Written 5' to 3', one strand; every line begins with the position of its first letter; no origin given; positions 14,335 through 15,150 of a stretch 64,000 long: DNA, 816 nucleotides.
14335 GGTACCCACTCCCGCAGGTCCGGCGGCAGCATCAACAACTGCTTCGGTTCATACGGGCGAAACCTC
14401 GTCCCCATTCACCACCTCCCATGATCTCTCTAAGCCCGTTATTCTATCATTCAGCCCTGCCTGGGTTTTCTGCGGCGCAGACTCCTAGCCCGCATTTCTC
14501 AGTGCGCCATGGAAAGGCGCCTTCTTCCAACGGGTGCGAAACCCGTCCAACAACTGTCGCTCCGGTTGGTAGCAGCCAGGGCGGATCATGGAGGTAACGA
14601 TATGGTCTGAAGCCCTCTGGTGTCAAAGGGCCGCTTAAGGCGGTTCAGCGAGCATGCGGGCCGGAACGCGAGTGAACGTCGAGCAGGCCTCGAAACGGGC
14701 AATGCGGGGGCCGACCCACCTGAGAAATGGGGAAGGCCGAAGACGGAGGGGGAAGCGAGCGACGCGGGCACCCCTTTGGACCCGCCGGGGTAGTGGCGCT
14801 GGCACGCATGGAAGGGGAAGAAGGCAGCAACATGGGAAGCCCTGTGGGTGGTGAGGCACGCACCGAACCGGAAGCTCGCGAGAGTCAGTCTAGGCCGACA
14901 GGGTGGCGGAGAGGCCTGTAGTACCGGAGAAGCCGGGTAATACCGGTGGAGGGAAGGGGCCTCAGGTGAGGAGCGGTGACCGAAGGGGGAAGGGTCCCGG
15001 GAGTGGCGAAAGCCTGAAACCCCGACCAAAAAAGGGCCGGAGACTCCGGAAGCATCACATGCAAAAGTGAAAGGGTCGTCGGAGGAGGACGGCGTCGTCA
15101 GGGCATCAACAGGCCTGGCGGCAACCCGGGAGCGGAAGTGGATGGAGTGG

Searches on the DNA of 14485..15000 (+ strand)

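Call 80: search_dna_similar(query=window:14485-15000:+, collection=plasmids, mode=distant, max_rows=25)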
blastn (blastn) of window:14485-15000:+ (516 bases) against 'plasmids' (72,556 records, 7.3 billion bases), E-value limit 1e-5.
Records with a match: 68; places in all: 96; records where one place covers at least 80% of the query: 24.
Best place of each record, by identity: 80-90% 3; 60-80% 65.
By first word of the organism name: Paraburkholderia 11; Bradyrhizobium 9; Rhizobium 9; Mesorhizobium 6; Enterobacter 6; Microvirga 5; Sinorhizobium 4; Burkholderia 3; Pantoea 2; Buttiauxella 1; and 12 more.
By predicted mobility (MOB-suite, as given by PLSDB): non-mobilizable 30; conjugative 26; mobilizable 12.
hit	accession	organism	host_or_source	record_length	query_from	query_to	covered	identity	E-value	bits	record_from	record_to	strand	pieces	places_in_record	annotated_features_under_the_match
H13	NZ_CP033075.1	Buttiauxella sp. 3AFRM03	Cerambycidae sp.,pure isolate,larvae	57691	18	481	90%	74.2%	3e-66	260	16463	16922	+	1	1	ltrA: group II intron reverse transcriptase/maturase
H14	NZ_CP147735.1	Xenorhabdus sp. TH1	Steinernema sp. a AB-2023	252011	18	481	90%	73.8%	1e-64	254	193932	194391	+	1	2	hypothetical protein | ltrA: group II intron reverse transcriptase/maturase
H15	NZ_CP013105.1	Paraburkholderia caribensis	-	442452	18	481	90%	71.1%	2e-43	183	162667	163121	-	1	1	none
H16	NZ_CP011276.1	Planctomyces sp. SH-PL62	cell culture,sugar beet rhizosphere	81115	18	504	94%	67.6%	3e-29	136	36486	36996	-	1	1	none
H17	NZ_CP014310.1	Burkholderia sp. PAMC 26561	single cell,lichen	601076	18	481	90%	70.7%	5e-39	168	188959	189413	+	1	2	none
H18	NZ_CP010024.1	Paraburkholderia fungorum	Microbial isolate culture,White-rot ...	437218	18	481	90%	70.5%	1e-40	174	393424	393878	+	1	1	none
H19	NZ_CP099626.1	Paraburkholderia fungorum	Arabidopsis thaliana,pure culture,leaf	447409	18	481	90%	70.5%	1e-40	174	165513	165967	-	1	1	none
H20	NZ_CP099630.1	Paraburkholderia fungorum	Arabidopsis thaliana,pure culture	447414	18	481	90%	70.5%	1e-40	174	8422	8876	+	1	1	none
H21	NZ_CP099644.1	Paraburkholderia fungorum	Arabidopsis thaliana,pure culture,leaf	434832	18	481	90%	70.5%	1e-40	174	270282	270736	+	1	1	none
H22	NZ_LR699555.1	Paraburkholderia dioscoreae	-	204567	18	481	90%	70.3%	2e-38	167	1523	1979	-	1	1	none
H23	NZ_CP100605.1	Bradyrhizobium sp. Ash2021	-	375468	18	481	90%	70.3%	2e-37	164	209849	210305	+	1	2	none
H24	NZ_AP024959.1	Paraburkholderia terrae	-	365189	18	481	90%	69.8%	2e-37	164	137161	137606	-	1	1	hypothetical protein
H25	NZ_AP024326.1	Caballeronia sp. NK8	-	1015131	18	481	90%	69.7%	2e-36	160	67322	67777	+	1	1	record has no annotation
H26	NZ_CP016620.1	Microvirga ossetica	Vicia alpestris,cell culture,nodules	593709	18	481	90%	69.6%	1e-34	154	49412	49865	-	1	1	none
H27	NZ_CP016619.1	Microvirga ossetica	Vicia alpestris,cell culture,nodules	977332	18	481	90%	69.5%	4e-34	153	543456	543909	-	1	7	none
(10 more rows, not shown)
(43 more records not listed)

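Call 84: get_annotated_region(hit=H16, flank=2600)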
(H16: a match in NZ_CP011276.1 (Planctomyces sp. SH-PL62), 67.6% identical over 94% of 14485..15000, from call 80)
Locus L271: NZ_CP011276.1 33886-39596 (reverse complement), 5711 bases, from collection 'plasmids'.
description: Planctomyces sp. SH-PL62 plasmid pPL62-3, complete sequence
organism: Planctomyces sp. SH-PL62 (NCBI taxid 1636152)
taxonomy: Bacteria; Planctomycetota; Planctomycetia; Planctomycetales; Planctomycetaceae; Planctomyces; Planctomyces sp. SH-PL62
host: -; source: cell culture,sugar beet rhizosphere; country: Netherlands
typing (MOB-suite, as given by PLSDB): non-mobilizable; replicon rep_cluster_1538
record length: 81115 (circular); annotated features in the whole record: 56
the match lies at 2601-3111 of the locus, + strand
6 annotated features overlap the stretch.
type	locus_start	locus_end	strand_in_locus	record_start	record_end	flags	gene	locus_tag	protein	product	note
CDS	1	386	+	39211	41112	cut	-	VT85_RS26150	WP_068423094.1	tetratricopeptide repeat protein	-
CDS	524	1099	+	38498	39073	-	-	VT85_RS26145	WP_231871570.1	aldo/keto reductase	-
CDS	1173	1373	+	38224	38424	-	-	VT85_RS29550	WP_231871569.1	aldo/keto reductase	-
CDS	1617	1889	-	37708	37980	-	-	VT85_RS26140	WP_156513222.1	hypothetical protein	-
CDS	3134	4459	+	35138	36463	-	ltrA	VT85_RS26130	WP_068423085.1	group II intron reverse transcriptase/maturase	GO:0000373 - Group II intron splicing [Evidence IEA]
CDS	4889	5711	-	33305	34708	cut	-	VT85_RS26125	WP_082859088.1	outer membrane protein transport protein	-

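Call 85: get_annotated_region(hit=H13, flank=2600)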
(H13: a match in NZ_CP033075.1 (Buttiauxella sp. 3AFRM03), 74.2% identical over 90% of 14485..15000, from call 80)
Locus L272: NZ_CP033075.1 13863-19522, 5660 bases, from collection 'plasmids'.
description: Buttiauxella sp. 3AFRM03 plasmid pBTX_57, complete sequence
organism: Buttiauxella sp. 3AFRM03 (NCBI taxid 2479367)
taxonomy: Bacteria; Pseudomonadota; Gammaproteobacteria; Enterobacterales; Enterobacteriaceae; Buttiauxella; Buttiauxella sp. 3AFRM03
host: -; source: Cerambycidae sp.,pure isolate,larvae; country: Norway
typing (MOB-suite, as given by PLSDB): mobilizable; relaxase MOBC
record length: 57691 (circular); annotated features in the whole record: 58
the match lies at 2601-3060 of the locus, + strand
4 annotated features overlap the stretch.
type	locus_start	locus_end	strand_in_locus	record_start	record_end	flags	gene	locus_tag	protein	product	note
CDS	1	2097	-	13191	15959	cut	-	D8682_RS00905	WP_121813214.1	hypothetical protein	-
CDS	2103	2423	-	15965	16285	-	-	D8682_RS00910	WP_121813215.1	hypothetical protein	-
CDS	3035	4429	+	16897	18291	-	ltrA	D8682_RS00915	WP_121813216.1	group II intron reverse transcriptase/maturase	GO:0000373 - Group II intron splicing [Evidence IEA]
CDS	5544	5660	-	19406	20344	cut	-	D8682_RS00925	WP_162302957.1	hypothetical protein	-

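Call 86: get_annotated_region(hit=H23, flank=2600)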
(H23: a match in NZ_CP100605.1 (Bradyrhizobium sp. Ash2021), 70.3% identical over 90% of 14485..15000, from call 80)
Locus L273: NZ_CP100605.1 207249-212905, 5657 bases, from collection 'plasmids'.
description: Bradyrhizobium sp. Ash2021 plasmid p_unamed, complete sequence
organism: Bradyrhizobium sp. Ash2021 (NCBI taxid 2954771)
taxonomy: Bacteria; Pseudomonadota; Alphaproteobacteria; Hyphomicrobiales; Nitrobacteraceae; Bradyrhizobium; Bradyrhizobium sp. Ash2021
host: -; source: -; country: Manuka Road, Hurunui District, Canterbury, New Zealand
typing (MOB-suite, as given by PLSDB): conjugative; relaxase MOBP; mating-pair formation MPF_T
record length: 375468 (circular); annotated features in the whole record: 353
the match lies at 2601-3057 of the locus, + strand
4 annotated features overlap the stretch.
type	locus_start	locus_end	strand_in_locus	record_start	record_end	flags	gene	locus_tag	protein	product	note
CDS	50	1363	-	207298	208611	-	-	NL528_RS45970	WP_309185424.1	ATP-binding protein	-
CDS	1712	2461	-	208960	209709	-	-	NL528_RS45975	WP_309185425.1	SDR family oxidoreductase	-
CDS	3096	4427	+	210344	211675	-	ltrA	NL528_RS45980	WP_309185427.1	group II intron reverse transcriptase/maturase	GO:0000373 - Group II intron splicing [Evidence IEA]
CDS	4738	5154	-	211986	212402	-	-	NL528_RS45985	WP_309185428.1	cupin domain-containing protein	-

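Call 87: get_annotated_region(hit=H15, flank=2600)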
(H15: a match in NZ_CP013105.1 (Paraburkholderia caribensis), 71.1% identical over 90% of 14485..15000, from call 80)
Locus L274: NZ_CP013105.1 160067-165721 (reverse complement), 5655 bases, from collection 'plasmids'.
description: Paraburkholderia caribensis strain MWAP64 plasmid 2, complete sequence
organism: Paraburkholderia caribensis (NCBI taxid 75105)
taxonomy: Bacteria; Pseudomonadota; Betaproteobacteria; Burkholderiales; Burkholderiaceae; Paraburkholderia; Paraburkholderia caribensis
host: -; source: -; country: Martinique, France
typing (MOB-suite, as given by PLSDB): non-mobilizable
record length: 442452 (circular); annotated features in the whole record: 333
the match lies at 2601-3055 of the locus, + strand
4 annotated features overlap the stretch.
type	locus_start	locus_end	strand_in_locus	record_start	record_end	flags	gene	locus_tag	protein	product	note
CDS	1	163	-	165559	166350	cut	-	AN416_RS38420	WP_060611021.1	MBL fold metallo-hydrolase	-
CDS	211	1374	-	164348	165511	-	-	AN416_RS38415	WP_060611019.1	alpha/beta fold hydrolase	-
CDS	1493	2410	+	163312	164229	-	-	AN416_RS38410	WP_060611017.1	LysR family transcriptional regulator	-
CDS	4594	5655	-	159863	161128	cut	-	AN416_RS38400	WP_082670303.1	IS256 family transposase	-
